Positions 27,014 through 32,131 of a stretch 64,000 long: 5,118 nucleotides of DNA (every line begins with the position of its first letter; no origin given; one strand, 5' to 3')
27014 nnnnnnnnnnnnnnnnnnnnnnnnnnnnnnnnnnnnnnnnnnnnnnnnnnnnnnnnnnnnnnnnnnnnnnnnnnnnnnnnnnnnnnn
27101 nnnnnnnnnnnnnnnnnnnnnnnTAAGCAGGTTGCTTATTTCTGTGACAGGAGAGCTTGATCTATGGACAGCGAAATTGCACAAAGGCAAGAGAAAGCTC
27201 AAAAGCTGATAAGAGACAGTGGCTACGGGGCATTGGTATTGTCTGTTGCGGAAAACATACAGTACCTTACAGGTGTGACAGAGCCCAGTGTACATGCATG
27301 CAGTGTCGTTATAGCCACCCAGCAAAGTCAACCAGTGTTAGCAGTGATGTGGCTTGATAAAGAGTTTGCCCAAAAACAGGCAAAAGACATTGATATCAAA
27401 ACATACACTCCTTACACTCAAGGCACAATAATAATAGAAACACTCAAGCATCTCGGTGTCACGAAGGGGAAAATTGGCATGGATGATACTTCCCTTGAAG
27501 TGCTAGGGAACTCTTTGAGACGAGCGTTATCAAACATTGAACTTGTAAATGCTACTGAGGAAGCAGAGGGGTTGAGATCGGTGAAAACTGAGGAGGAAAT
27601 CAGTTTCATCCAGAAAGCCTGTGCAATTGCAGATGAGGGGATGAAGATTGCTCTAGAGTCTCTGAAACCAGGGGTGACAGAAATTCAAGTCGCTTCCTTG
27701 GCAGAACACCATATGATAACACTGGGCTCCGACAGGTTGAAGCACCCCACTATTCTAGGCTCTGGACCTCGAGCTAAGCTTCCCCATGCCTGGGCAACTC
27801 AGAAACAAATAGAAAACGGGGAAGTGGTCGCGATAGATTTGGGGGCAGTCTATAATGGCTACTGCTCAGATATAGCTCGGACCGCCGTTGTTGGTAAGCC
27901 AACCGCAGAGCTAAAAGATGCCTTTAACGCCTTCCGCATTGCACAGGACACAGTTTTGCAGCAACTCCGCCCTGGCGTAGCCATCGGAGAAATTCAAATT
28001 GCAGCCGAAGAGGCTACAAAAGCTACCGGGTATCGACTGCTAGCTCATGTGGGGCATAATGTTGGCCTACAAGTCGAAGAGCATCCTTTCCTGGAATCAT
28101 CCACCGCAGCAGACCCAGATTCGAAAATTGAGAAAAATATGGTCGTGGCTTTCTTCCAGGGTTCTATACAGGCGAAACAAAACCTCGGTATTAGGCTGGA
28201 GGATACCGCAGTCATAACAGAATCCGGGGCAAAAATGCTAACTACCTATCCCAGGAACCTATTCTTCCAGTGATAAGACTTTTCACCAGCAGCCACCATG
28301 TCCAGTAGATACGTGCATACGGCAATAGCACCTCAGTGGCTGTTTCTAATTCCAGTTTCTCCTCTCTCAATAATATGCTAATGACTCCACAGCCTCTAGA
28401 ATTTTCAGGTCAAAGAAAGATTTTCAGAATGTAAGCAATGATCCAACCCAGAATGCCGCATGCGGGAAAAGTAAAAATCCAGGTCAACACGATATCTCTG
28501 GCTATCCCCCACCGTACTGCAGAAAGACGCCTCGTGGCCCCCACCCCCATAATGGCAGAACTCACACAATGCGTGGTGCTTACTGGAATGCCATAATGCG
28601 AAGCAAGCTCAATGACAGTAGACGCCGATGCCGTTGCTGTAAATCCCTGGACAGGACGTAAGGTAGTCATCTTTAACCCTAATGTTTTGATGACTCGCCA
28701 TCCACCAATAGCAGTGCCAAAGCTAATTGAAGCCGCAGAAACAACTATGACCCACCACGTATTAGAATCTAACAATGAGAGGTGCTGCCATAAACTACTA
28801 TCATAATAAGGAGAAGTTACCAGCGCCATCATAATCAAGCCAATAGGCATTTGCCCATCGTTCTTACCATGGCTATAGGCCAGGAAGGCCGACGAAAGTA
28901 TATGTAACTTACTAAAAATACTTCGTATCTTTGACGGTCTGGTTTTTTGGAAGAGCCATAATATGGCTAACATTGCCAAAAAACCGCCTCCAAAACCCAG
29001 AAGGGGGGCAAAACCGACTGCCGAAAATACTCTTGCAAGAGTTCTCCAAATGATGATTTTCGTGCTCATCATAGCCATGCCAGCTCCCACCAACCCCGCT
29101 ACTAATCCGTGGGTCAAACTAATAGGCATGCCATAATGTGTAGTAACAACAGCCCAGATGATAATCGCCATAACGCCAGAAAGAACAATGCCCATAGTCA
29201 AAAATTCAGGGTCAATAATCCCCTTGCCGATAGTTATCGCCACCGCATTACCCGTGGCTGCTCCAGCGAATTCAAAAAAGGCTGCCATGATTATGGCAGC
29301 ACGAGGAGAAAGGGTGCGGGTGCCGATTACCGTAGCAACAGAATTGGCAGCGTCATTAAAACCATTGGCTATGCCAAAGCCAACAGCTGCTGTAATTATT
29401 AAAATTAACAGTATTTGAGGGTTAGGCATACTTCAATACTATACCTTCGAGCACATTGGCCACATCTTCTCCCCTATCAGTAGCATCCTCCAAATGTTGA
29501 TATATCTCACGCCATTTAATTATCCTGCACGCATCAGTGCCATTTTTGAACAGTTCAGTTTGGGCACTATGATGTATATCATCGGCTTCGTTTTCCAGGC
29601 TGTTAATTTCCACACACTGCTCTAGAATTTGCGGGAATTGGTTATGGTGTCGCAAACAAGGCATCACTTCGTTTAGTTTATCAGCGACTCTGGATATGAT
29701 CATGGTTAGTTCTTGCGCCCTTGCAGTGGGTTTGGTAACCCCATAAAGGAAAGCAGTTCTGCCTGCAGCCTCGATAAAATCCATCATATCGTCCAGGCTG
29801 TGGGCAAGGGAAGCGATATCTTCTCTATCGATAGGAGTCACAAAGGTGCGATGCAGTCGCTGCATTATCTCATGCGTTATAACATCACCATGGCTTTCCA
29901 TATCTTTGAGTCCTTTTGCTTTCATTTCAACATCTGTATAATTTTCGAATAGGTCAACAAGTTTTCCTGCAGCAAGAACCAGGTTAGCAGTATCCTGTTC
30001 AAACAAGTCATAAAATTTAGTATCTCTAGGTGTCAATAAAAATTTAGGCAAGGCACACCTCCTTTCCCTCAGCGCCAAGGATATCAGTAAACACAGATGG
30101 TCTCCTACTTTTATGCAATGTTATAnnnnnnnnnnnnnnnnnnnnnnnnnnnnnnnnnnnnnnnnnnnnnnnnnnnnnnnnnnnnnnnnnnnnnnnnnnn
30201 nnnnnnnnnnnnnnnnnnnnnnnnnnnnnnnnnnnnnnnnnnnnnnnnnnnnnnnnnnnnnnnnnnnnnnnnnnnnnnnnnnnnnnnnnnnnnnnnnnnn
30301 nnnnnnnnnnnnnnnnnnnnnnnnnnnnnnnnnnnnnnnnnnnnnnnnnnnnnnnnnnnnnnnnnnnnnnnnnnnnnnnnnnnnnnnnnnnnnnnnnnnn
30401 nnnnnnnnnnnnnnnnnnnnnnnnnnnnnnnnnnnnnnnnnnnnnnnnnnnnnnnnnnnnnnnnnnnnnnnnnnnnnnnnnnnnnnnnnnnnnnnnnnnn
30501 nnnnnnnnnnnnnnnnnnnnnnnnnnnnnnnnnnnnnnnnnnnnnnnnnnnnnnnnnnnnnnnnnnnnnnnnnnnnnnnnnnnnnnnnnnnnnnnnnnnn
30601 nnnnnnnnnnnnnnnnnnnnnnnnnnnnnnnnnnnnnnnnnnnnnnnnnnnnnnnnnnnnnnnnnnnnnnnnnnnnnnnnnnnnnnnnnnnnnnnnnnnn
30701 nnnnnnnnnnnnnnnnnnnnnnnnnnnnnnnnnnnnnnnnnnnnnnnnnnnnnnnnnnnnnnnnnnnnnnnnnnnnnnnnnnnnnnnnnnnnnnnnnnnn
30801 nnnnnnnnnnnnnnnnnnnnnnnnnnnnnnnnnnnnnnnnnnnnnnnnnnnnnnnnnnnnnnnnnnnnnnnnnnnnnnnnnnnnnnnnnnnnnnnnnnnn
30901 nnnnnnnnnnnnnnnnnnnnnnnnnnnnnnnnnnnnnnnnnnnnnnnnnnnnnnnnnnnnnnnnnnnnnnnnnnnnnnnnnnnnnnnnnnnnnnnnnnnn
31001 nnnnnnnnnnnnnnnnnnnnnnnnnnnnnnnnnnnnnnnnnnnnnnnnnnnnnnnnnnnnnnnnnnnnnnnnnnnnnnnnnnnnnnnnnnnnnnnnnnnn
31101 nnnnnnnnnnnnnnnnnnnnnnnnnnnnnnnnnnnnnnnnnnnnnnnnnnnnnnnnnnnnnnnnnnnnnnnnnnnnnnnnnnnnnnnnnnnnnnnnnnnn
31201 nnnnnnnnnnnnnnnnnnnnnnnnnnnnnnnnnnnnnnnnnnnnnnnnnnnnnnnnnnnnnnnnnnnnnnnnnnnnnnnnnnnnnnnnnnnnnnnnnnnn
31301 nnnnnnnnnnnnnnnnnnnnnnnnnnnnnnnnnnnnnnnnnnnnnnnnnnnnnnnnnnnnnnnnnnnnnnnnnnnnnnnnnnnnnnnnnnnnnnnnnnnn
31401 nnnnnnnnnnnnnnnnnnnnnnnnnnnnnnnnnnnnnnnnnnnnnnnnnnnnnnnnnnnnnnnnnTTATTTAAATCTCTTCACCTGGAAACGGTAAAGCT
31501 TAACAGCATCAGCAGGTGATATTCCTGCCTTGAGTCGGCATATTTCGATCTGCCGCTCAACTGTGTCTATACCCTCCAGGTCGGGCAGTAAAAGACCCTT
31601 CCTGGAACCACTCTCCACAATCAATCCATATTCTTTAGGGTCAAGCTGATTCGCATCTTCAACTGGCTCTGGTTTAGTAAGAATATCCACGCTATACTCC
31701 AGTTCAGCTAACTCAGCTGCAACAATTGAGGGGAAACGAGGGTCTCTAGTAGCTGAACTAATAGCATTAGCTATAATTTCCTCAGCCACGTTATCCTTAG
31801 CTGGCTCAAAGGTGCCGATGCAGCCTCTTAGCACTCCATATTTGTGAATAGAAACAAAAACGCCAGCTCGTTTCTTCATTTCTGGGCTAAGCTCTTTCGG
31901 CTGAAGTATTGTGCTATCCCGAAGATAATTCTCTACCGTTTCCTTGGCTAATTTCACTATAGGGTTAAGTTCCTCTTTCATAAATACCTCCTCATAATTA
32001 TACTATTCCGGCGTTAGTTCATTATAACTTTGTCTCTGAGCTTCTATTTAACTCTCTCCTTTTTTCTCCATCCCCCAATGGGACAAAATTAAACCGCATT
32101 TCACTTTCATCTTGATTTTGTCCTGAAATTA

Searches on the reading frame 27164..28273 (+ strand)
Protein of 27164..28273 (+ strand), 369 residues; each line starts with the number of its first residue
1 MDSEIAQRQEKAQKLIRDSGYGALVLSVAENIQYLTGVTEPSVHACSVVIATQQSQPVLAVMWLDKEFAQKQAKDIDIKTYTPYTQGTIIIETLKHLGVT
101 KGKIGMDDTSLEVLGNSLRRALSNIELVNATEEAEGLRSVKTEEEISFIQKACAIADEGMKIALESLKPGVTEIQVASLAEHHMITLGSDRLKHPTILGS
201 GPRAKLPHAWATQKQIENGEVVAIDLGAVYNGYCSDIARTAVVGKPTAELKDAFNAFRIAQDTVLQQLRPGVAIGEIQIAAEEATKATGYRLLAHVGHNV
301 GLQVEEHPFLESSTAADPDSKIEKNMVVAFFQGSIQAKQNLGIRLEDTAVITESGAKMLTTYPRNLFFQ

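Call 40: search_protein_families(library=pfam, proteins=[window:27164-28273:+], max_evalue=0.00001)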
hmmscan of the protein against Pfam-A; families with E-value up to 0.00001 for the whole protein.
window:27164-28273:+ (369 aa): 2 families
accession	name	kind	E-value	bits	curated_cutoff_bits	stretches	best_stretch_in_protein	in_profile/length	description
PF00557.29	Peptidase_M24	-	4.8e-52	177.2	23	1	149-353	3-208/208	Metallopeptidase family M24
PF01321.24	Creatinase_N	-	3e-13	50.9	22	1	8-140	1-128/128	Creatinase/Prolidase N-terminal domain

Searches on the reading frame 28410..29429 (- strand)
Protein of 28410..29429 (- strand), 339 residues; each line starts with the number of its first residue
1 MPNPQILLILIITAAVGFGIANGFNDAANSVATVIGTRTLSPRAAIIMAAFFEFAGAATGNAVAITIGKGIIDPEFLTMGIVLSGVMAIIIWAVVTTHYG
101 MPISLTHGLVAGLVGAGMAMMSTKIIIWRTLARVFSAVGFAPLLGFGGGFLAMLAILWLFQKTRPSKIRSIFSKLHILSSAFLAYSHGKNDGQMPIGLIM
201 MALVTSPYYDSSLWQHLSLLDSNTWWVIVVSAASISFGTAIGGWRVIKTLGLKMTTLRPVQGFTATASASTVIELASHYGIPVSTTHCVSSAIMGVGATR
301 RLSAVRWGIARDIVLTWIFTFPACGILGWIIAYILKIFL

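Call 39: search_protein_families(library=pfam, proteins=[window:28410-29429:-], max_evalue=0.00001)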
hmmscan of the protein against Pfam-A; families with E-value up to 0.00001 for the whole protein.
window:28410-29429:- (339 aa): 1 family
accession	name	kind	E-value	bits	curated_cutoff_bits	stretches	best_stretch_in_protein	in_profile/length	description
PF01384.25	PHO4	-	7.1e-87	292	33.7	1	22-328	1-350/350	Phosphate transporter family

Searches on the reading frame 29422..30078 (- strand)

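Call 39: search_protein_families(library=pfam, proteins=[window:29422-30078:-], max_evalue=0.00001)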
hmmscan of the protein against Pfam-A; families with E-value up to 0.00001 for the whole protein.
window:29422-30078:- (218 aa): 1 family
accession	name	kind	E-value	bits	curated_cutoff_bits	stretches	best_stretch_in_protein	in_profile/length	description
PF01865.21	PhoU_div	-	9.3e-27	94.2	24.4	1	18-215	9-213/214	Protein of unknown function DUF47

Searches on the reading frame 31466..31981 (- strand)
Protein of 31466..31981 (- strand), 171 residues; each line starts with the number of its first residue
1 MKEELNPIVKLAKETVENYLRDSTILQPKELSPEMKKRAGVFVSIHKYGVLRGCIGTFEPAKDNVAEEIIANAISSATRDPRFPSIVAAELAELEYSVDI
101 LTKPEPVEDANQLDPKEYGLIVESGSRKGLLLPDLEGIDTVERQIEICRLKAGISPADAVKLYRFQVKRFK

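Call 39: search_protein_families(library=pfam, proteins=[window:31466-31981:-], max_evalue=0.00001)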
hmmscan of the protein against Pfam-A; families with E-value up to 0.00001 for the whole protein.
window:31466-31981:- (171 aa): 1 family
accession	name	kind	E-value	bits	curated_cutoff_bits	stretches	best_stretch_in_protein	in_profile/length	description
PF01871.22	AMMECR1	-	7.5e-49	165.9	25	1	9-170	1-168/168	AMMECR1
